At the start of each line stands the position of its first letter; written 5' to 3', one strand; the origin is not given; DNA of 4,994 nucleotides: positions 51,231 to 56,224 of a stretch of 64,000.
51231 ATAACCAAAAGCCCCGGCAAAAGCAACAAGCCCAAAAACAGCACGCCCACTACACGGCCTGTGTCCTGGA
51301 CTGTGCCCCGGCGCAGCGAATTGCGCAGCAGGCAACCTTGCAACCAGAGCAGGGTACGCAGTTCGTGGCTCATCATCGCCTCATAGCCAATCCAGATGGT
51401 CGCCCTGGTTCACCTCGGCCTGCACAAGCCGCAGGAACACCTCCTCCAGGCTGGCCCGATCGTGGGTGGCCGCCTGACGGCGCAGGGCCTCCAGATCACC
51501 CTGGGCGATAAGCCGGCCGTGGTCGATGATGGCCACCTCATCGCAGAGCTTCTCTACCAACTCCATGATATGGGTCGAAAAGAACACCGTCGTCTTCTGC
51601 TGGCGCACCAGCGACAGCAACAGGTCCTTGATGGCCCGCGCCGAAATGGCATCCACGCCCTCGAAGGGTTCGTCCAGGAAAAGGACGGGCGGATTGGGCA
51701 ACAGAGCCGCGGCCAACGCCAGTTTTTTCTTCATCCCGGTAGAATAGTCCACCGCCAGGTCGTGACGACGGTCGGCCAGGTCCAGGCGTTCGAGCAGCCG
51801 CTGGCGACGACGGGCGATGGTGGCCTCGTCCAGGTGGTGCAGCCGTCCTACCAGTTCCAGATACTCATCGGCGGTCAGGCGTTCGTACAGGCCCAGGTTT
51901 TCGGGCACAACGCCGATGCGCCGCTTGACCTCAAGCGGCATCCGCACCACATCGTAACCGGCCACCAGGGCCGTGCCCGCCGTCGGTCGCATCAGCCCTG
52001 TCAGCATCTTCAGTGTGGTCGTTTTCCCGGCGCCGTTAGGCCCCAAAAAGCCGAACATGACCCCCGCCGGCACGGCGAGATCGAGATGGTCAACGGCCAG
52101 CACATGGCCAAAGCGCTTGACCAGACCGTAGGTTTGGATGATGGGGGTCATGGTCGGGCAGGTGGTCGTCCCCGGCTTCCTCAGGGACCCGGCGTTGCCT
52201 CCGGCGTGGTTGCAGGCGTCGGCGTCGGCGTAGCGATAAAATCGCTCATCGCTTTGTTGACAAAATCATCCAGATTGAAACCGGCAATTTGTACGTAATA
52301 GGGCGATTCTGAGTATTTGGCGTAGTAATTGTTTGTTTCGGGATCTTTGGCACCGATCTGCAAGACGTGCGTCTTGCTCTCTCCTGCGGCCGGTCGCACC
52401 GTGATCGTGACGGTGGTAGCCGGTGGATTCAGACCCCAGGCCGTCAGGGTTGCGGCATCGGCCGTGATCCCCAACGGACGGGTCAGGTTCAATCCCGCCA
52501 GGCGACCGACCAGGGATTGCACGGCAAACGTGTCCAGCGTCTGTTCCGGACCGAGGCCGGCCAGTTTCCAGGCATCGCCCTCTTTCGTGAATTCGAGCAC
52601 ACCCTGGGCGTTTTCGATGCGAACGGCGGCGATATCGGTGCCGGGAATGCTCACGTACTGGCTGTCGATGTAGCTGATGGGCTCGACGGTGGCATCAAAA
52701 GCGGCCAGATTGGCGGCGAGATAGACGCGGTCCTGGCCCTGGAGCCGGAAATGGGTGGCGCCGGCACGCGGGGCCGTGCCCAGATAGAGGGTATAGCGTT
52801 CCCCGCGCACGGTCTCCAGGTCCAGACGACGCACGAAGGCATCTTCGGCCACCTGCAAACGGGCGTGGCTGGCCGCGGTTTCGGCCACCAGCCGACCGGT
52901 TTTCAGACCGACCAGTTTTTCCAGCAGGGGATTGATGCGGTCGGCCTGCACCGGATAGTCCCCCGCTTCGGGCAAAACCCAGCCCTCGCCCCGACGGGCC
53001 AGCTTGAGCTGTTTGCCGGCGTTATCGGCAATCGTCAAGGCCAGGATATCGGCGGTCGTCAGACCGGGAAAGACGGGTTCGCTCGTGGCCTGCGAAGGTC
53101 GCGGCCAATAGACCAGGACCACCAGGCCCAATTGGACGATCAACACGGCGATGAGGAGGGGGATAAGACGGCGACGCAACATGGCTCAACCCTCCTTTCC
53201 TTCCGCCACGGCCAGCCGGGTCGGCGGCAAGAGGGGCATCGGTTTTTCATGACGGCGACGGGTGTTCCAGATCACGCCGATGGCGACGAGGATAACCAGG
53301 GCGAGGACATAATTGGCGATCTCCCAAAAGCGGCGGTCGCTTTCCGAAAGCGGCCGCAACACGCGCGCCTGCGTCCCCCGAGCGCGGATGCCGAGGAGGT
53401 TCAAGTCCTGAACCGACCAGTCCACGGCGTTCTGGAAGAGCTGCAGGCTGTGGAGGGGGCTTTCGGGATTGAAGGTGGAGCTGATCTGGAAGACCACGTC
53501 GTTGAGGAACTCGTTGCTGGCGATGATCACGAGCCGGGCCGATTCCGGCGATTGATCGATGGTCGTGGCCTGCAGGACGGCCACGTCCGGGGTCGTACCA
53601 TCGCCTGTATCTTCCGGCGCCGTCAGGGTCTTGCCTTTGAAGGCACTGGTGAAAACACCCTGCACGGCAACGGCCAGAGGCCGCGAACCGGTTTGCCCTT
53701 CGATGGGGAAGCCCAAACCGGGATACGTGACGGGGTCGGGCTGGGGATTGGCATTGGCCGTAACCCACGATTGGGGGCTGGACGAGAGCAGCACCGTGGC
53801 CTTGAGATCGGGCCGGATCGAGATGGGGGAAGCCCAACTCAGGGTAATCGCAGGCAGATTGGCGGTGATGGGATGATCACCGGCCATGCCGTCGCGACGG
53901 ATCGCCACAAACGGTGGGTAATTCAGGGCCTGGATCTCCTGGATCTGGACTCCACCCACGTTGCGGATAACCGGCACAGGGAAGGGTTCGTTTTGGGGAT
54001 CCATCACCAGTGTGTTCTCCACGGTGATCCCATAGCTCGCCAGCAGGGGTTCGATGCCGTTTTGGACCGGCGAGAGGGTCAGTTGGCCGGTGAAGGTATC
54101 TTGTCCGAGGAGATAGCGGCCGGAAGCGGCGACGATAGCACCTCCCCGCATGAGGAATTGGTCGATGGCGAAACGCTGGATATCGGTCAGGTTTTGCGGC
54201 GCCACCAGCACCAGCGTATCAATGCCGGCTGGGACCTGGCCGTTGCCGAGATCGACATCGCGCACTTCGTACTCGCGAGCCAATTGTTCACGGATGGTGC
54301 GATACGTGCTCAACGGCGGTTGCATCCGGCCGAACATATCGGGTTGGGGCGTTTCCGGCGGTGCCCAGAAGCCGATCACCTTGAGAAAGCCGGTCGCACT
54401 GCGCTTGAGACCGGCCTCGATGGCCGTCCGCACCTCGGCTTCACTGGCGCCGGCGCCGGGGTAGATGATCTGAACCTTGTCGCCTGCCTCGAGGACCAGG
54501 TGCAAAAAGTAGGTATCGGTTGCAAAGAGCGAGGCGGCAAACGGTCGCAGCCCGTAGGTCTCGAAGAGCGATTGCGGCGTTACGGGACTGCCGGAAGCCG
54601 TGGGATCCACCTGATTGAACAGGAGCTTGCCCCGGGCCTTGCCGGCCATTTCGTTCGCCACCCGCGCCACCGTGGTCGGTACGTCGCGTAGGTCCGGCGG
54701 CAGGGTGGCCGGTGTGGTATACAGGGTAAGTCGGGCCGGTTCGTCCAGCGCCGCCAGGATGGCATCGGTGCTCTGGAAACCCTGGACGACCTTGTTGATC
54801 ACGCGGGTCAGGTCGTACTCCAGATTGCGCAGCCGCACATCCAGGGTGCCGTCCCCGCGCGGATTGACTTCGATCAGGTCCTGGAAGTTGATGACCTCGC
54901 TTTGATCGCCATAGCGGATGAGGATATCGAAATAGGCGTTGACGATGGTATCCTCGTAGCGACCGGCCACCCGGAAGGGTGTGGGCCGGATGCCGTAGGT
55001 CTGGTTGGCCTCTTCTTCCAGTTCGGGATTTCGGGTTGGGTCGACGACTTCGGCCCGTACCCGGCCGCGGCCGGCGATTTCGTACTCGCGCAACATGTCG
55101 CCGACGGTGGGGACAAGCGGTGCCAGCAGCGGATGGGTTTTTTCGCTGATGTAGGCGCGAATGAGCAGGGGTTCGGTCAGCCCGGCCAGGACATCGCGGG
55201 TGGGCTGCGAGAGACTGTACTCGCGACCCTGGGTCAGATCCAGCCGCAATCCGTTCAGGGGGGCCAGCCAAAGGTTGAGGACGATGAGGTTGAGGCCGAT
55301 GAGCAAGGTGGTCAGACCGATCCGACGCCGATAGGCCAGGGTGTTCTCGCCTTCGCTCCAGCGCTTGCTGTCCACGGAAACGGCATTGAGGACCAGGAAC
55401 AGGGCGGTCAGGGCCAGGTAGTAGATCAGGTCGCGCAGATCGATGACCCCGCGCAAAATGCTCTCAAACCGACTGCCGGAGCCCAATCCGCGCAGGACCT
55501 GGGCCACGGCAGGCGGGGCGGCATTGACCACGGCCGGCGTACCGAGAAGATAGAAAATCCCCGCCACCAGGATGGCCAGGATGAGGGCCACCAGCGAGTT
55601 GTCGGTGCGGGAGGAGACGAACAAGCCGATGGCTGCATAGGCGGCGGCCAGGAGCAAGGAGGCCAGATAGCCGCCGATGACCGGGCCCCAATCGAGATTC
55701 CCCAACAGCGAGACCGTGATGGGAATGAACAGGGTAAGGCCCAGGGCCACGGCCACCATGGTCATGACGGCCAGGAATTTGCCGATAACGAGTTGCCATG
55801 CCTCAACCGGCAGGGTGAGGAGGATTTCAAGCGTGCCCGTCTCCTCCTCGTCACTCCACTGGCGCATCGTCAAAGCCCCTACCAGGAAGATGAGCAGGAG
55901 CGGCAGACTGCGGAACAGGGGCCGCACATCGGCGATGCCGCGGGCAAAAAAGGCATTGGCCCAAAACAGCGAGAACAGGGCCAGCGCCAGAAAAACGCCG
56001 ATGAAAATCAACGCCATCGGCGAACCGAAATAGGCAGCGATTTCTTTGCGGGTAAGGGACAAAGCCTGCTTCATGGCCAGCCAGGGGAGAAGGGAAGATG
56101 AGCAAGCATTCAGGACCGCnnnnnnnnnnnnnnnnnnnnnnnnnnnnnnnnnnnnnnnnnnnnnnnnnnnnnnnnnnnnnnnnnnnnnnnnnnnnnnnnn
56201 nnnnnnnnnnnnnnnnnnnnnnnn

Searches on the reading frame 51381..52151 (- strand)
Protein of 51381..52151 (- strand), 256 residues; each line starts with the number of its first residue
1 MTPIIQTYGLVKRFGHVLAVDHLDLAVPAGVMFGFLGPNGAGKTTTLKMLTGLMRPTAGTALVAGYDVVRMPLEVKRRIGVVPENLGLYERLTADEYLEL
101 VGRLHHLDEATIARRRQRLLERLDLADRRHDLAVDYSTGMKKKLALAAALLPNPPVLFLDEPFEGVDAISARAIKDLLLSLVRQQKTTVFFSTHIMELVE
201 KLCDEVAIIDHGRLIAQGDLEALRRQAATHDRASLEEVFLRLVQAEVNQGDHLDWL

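Call 58: search_protein_families(library=pfam, proteins=[window:51381-52151:-], max_evalue=0.00001)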
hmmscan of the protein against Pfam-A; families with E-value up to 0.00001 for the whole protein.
window:51381-52151:- (256 aa): 2 families
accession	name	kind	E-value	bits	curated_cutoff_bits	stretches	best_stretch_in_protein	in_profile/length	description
PF00005.33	ABC_tran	-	3.9e-27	95.9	25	1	21-163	2-136/137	ABC transporter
PF13304.12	AAA_21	-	3.5e-12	47.4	27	1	132-200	234-304/304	AAA domain, putative AbiEii toxin, Type IV TA system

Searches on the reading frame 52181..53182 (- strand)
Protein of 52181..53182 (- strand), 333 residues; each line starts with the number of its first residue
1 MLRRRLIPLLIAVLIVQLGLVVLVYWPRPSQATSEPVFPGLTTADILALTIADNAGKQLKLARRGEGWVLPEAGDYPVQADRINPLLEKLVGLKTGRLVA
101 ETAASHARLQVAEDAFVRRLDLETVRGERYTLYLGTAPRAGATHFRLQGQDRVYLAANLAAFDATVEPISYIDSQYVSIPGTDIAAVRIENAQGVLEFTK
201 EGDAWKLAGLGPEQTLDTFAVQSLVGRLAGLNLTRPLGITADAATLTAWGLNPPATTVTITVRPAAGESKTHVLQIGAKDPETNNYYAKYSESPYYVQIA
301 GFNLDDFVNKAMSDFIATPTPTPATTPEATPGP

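Call 58: search_protein_families(library=pfam, proteins=[window:52181-53182:-], max_evalue=0.00001)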
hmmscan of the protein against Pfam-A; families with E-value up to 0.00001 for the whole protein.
window:52181-53182:- (333 aa): 1 family
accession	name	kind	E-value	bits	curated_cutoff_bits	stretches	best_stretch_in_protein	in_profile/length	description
PF14238.11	DUF4340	-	1.8e-28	100.4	25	2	68-234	1-165/183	Domain of unknown function (DUF4340)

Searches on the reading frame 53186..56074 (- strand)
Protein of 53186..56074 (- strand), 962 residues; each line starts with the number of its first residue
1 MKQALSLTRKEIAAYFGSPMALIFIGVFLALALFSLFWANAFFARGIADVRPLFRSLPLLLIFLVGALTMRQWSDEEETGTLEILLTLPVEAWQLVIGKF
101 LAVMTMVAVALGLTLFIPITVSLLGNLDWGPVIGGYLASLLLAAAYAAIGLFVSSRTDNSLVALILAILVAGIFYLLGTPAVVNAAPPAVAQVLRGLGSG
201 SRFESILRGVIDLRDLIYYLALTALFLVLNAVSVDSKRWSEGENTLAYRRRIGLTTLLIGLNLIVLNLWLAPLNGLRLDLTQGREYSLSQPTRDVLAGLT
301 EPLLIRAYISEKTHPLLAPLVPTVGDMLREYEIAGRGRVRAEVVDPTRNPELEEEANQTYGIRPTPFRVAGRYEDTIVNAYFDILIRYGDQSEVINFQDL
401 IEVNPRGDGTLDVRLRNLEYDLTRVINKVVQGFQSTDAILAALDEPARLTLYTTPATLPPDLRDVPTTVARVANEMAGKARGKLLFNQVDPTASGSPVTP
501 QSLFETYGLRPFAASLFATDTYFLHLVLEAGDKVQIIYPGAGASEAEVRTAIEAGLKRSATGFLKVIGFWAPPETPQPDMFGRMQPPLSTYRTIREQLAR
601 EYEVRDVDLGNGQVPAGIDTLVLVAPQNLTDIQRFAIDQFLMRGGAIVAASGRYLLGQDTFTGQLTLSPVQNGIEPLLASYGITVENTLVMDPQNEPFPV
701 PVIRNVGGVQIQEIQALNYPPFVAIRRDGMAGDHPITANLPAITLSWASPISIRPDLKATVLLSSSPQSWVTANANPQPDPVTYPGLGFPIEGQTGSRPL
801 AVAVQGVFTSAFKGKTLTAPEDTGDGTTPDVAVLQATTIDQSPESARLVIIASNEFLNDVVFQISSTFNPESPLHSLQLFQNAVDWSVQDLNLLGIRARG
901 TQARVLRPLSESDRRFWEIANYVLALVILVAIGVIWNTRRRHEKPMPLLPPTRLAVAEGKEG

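Call 58: search_protein_families(library=pfam, proteins=[window:53186-56074:-], max_evalue=0.00001)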
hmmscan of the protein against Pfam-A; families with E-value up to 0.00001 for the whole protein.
window:53186-56074:- (962 aa): 6 families
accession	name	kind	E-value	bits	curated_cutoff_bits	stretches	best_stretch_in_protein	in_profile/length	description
PF09822.16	ABC_transp_aux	-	6e-47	160.7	34.7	1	586-867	13-270/288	ABC-type uncharacterized transport system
PF23357.1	DUF7088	-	6.5e-28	97.4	27.8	1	284-386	3-104/105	Domain of unknown function (DUF7088)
PF12679.13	ABC2_membrane_2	-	7.6e-17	61.9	27.2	1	64-262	81-259/283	ABC-2 family transporter protein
PF12698.13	ABC2_membrane_3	-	1.3e-10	41.3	31.6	1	57-211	168-320/347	ABC-2 family transporter protein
PF13346.12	ABC2_membrane_5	-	4.5e-08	33.3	25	1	59-234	41-197/205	ABC-2 family transporter protein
PF12730.13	ABC2_membrane_4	-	2.9e-07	31.1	27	1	21-169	20-174/179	ABC-2 family transporter protein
